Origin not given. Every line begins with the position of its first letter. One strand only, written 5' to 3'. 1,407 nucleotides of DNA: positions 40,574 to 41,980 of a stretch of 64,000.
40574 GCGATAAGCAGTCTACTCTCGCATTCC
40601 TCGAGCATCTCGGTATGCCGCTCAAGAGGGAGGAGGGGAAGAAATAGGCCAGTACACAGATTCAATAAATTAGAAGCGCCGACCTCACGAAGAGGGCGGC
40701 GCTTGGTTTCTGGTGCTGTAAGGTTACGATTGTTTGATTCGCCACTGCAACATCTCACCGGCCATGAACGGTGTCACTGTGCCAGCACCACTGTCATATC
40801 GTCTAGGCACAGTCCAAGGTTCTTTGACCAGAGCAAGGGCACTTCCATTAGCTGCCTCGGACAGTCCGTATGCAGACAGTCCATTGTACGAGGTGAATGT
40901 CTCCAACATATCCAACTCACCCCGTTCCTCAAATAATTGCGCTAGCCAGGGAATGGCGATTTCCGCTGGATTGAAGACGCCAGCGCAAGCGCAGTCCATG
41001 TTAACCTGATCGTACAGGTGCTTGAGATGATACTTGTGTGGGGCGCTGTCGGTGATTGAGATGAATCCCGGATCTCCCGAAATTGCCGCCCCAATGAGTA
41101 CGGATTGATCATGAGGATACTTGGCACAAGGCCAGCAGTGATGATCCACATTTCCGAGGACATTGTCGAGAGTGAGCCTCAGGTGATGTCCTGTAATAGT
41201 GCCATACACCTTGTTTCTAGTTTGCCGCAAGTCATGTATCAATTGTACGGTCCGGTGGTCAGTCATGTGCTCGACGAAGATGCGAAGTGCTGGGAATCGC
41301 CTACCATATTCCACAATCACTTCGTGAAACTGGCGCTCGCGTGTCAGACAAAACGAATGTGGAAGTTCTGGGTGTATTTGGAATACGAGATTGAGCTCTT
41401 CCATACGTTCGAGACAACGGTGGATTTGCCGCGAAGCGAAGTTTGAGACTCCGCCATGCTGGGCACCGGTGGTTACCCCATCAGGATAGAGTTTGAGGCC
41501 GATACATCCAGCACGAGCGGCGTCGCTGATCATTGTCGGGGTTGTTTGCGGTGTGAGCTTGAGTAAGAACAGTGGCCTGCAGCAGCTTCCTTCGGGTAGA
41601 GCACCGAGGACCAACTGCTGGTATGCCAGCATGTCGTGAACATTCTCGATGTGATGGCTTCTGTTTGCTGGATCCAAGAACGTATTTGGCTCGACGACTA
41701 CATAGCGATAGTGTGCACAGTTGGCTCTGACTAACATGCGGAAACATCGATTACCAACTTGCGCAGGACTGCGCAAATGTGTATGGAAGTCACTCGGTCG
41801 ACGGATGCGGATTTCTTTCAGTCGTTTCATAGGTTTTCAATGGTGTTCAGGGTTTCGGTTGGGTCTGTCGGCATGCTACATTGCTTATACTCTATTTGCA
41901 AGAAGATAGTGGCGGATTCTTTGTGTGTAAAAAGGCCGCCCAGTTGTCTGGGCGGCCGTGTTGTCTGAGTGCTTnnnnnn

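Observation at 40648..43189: pyrC plus pyrD-like gene pair inserted, in opposite orientation, inside the ribosomal spc operon between rplE and rpsN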

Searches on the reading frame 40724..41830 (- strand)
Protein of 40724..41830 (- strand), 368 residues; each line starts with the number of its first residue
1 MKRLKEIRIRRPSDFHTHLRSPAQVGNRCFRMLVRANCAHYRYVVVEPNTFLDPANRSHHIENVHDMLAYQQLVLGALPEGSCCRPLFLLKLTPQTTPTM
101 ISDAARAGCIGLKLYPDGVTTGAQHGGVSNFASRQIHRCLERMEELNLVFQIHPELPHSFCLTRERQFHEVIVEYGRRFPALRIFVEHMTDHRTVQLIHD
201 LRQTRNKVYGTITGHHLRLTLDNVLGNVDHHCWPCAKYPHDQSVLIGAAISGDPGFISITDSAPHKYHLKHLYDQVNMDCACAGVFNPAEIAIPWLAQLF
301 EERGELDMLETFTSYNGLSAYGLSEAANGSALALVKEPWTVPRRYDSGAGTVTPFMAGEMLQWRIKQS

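Call 3: search_protein_families(library=pfam, proteins=[window:40724-41830:-], max_evalue=1)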
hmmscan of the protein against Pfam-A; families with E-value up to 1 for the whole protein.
window:40724-41830:- (368 aa): 1 family
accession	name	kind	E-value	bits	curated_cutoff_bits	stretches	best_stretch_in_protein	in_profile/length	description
PF04909.20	Amidohydro_2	-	0.00015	22.1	26.4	1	106-192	104-182/289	Amidohydrolase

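Call 4: search_protein_families(library=ncbifam, proteins=[window:40724-41830:-], max_evalue=1)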
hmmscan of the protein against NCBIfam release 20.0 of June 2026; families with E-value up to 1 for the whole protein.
window:40724-41830:- (368 aa): 11 families
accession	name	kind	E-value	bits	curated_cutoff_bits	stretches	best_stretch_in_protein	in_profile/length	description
TIGR00856.1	pyrC_dimer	equivalog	4.3e-71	239.6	292.95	1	6-366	1-341/341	dihydroorotase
NF006841.0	PRK09357.2-2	equivalog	2.5e-05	23.2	640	1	182-270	221-309/421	dihydroorotase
NF006837.0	PRK09357.1-2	equivalog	0.00014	20.6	575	1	186-305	230-344/428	dihydroorotase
NF006844.0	PRK09357.2-5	equivalog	0.00021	20.4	701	1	183-276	227-320/422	dihydroorotase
NF006843.0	PRK09357.2-4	equivalog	0.00039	19.4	786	1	182-308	225-346/431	dihydroorotase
NF006836.0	PRK09357.1-1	equivalog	0.0019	17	538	1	183-272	227-316/432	dihydroorotase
NF006845.0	PRK09357.2-6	equivalog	0.004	15.9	728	1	183-267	228-312/428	dihydroorotase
TIGR00857.1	pyrC_multi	subfamily_domain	0.0044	16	279.05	1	184-299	215-325/412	dihydroorotase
NF006842.0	PRK09357.2-3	equivalog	0.0078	14.9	695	1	180-271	238-331/440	dihydroorotase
NF006839.0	PRK09357.1-4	equivalog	0.013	14.1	576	1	183-297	225-339/422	dihydroorotase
NF006688.0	PRK09236.1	equivalog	0.12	11.1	535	1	171-271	220-319/444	dihydroorotase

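Call 9: find_encoding_contigs(protein=window:40724-41830:-, flank=10000, max_places=6)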
Protein window:40724-41830:- (368 aa): 8 contigs read that carry it; 4 places shown.
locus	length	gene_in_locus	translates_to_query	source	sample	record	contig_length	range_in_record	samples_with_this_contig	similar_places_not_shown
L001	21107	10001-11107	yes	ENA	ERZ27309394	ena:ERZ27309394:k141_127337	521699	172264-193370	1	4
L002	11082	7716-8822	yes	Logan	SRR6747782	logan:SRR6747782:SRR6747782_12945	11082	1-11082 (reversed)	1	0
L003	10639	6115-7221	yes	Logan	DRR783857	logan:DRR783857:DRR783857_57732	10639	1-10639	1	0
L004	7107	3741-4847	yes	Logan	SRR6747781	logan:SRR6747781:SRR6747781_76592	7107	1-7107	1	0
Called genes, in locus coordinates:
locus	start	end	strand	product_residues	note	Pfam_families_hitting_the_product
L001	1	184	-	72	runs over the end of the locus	PF07866:DUF1653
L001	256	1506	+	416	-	PF13506:Glyco_transf_21, PF03142:Chitin_synth_2 (faint), PF00535:Glycos_transf_2, PF10111:Glyco_tranf_2_2, PF13641:Glyco_tranf_2_3, PF13632:Glyco_trans_2_3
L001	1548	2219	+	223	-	-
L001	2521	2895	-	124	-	-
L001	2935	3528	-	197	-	PF00889:EF_TS, PF25025:EF-Ts_N (faint)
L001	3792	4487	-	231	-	PF00318:Ribosomal_S2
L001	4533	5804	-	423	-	PF00344:SecY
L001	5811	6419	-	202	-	PF00828:Ribosomal_L27A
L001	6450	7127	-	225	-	PF00333:Ribosomal_S5, PF03719:Ribosomal_S5_C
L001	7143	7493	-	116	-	PF00861:Ribosomal_L18p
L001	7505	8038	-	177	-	PF00347:Ribosomal_L6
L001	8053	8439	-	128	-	PF00410:Ribosomal_S8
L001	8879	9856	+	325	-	PF01180:DHO_dh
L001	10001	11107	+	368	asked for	-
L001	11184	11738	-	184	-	PF00281:Ribosomal_L5, PF00673:Ribosomal_L5_C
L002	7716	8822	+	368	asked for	-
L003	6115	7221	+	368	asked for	-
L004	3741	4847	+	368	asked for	-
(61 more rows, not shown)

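Call 11: find_homologous_proteins(query=window:40724-41830:-, max_evalue=0.00001)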
Query window:40724-41830:- (368 aa): 196 proteins with E <= 0.00001 among 3610 candidates; the best 120 are listed.
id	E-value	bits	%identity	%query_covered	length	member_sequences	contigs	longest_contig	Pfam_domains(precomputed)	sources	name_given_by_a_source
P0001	2.1e-257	871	100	100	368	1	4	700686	-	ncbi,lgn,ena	-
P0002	6.3e-147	507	62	98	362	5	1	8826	-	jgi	jgi:dihydroorotase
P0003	4.5e-143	495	60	99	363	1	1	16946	-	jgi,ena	jgi:dihydroorotase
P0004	6.2e-142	491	60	99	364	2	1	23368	-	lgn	-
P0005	1.7e-139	483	57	98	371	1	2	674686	PF04909.21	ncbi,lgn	-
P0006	9.9e-138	477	59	98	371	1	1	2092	-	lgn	-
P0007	6.7e-136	471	58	100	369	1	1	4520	-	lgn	-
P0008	5.5e-126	439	58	91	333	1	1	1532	-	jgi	jgi:dihydroorotase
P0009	3.5e-125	436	54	98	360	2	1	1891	-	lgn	-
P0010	7.2e-121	422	53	98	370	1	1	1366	PF04909.21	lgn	-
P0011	2.7e-120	420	52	99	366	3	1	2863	-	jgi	jgi:dihydroorotase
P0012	6.3e-110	386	63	73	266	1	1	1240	-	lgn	-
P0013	3.6e-106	373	49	98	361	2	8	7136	-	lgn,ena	-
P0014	7.0e-104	366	49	97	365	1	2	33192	-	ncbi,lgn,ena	-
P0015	4.7e-100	353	49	97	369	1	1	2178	-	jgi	jgi:dihydroorotase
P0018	1.5e-77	279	42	97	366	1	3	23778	-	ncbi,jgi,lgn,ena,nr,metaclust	ncbi:MAG: Dihydroorotase, homodimeric type [Parcubacteria group bacterium GW2011_GWA2_49_9]|nr:MAG: 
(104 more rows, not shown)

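Call 14: find_encoding_contigs(protein=P0005, flank=8000, max_places=2)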
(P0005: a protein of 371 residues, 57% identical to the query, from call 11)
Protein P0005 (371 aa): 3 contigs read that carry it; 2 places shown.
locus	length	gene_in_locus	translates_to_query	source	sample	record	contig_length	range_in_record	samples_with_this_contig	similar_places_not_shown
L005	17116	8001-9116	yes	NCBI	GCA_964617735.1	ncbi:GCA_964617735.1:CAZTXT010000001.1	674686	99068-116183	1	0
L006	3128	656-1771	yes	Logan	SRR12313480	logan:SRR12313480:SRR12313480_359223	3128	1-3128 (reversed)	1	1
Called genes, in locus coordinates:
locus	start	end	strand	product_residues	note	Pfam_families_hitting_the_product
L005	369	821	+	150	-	-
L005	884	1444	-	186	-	-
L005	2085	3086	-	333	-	PF01867:Cas_Cas1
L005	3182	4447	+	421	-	PF08245:Mur_ligase_M, PF02875:Mur_ligase_C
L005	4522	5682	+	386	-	-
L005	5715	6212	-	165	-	PF00588:SpoU_methylase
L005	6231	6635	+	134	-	PF07681:DoxX, PF13564:DoxX_2 (weak)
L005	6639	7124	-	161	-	-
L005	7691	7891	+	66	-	-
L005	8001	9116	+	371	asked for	PF04909:Amidohydro_2 (weak)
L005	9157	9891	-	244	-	-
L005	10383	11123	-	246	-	-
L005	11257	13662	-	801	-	PF02739:5_3_exonuc_N, PF01367:5_3_exonuc, PF00476:DNA_pol_A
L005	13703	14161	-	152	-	PF02367:TsaE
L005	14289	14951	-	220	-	-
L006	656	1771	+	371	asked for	PF04909:Amidohydro_2 (weak)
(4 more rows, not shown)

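Call 15: find_encoding_contigs(protein=P0018, flank=8000, max_places=2)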
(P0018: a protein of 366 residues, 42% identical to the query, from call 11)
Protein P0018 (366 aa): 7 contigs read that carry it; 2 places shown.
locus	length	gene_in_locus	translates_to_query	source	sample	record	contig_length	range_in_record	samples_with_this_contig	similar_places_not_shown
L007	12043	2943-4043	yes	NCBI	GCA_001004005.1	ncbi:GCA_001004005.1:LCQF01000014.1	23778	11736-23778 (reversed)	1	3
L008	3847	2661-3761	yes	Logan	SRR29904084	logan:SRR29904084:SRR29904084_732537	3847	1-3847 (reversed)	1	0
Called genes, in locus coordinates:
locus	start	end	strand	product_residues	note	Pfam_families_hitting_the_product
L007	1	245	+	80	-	?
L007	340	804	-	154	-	PF00588:SpoU_methylase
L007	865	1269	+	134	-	PF07681:DoxX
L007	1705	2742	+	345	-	PF01180:DHO_dh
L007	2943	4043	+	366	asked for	-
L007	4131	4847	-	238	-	PF21694:DNA_pol3_delta_C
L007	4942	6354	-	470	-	PF04326:SLFN_AlbA_2, PF13749:HATPase_c_4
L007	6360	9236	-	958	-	PF02739:5_3_exonuc_N, PF01367:5_3_exonuc, PF00476:DNA_pol_A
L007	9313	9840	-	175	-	-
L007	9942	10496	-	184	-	PF02367:TsaE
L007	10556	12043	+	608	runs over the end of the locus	PF05157:MshEN (weak), PF00437:T2SSE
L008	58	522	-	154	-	PF00588:SpoU_methylase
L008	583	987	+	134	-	PF07681:DoxX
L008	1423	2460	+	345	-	PF01180:DHO_dh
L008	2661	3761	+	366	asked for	-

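Call 17: find_encoding_contigs(protein=P0004, flank=9000, max_places=2)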
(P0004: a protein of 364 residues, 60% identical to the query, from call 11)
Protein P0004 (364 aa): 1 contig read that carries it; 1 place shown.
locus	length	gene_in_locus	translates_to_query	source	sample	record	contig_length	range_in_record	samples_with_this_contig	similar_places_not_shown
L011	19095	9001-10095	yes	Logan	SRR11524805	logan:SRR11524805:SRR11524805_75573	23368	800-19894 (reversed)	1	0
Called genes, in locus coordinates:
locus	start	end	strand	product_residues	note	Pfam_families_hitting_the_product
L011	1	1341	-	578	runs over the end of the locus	PF02689:Herpes_Helicase (faint), PF05970:PIF1, PF13245:AAA_19, PF13401:AAA_22 (weak), PF13604:AAA_30, PF21530:Pif1_2B_dom, PF14493:HTH_40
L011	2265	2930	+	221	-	-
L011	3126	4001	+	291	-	-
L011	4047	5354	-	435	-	PF00070:Pyr_redox (faint), PF01266:DAO (faint), PF07992:Pyr_redox_2, PF13454:NAD_binding_9 (faint), PF22366:NDH2_C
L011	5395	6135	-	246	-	PF02535:Zip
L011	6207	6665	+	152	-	PF04224:DUF417 (faint)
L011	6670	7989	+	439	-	PF00963:Cohesin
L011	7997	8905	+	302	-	PF02557:VanY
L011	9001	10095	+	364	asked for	-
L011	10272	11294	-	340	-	PF02826:2-Hacid_dh_C (weak), PF03446:NAD_binding_2 (weak), PF03807:F420_oxidored, PF07991:KARI_N, PF01450:KARI_C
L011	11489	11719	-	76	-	PF02201:SWIB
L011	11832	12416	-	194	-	PF04203:Sortase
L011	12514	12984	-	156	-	-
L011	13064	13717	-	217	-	PF06821:Ser_hydrolase (weak)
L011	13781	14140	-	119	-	-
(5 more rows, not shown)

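Call 18: find_encoding_contigs(protein=P0014, flank=9000, max_places=2)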
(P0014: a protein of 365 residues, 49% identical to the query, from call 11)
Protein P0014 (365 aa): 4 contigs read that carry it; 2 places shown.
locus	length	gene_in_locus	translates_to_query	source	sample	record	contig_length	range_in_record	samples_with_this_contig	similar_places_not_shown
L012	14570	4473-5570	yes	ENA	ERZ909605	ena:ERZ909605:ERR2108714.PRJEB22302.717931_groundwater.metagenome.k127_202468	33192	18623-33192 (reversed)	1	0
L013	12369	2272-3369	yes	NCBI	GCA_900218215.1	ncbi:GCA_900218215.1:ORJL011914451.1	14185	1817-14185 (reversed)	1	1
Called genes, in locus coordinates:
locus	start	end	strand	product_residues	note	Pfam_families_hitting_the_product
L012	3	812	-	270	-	?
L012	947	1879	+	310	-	-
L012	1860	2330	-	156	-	PF00588:SpoU_methylase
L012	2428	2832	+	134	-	PF07681:DoxX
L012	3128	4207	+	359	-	PF01180:DHO_dh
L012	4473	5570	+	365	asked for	-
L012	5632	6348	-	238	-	PF21694:DNA_pol3_delta_C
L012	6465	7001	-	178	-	-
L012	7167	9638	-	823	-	PF02739:5_3_exonuc_N, PF01367:5_3_exonuc, PF00476:DNA_pol_A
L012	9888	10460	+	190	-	PF20803:PaaX_M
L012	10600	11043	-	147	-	PF02367:TsaE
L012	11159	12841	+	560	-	PF05157:MshEN (weak), PF00437:T2SSE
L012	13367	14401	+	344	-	PF00910:RNA_helicase (faint), PF06068:TIP49 (faint), PF01078:Mg_chelatase (faint), PF05496:RuvB_N, PF00004:AAA, PF07728:AAA_5, PF17864:AAA_lid_4, PF05491:WHD_RuvB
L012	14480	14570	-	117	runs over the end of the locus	-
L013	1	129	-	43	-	?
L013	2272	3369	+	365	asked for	-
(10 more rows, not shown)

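Call 20: search_solved_structures(query=window:40724-41830:-, max_evalue=0.01, show_alignments=1)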
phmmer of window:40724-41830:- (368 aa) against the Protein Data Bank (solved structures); distinct sequences matched with E-value up to 0.01: 19.
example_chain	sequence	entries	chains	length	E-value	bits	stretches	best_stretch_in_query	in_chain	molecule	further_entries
4lfy_A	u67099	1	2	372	2.1e-43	151.9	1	8-365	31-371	Dihydroorotase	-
5vgm_A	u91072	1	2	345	5.9e-43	150.4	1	6-366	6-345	Dihydroorotase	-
3pnu_A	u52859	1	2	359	5.7e-42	147.2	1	7-366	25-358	Dihydroorotase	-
6l0a_A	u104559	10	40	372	8.7e-42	146.6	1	79-366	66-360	Dihydroorotase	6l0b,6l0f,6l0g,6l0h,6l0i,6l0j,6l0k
6cty_A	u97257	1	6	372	1.7e-38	135.8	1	6-366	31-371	Dihydroorotase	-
1xge_A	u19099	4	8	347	6.2e-37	130.6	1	7-367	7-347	Dihydroorotase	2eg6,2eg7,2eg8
2z24_A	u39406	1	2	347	2.2e-36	128.8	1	7-367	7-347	Dihydroorotase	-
2e25_A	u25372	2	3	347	2.2e-36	128.8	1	7-367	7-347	Dihydroorotase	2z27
2z28_A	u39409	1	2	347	3e-36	128.3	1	7-367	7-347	Dihydroorotase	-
2z26_A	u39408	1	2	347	3e-36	128.3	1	7-367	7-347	Dihydroorotase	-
2z29_A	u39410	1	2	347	3.1e-36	128.3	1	7-367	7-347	Dihydroorotase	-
2z25_A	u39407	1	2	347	3.1e-36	128.3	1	7-367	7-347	Dihydroorotase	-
2z2a_A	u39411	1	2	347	5.8e-36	127.4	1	7-367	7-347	Dihydroorotase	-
1j79_A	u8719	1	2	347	6.5e-36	127.2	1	7-367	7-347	dihydroorotase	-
3mjm_A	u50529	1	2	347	1e-35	126.6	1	7-367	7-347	Dihydroorotase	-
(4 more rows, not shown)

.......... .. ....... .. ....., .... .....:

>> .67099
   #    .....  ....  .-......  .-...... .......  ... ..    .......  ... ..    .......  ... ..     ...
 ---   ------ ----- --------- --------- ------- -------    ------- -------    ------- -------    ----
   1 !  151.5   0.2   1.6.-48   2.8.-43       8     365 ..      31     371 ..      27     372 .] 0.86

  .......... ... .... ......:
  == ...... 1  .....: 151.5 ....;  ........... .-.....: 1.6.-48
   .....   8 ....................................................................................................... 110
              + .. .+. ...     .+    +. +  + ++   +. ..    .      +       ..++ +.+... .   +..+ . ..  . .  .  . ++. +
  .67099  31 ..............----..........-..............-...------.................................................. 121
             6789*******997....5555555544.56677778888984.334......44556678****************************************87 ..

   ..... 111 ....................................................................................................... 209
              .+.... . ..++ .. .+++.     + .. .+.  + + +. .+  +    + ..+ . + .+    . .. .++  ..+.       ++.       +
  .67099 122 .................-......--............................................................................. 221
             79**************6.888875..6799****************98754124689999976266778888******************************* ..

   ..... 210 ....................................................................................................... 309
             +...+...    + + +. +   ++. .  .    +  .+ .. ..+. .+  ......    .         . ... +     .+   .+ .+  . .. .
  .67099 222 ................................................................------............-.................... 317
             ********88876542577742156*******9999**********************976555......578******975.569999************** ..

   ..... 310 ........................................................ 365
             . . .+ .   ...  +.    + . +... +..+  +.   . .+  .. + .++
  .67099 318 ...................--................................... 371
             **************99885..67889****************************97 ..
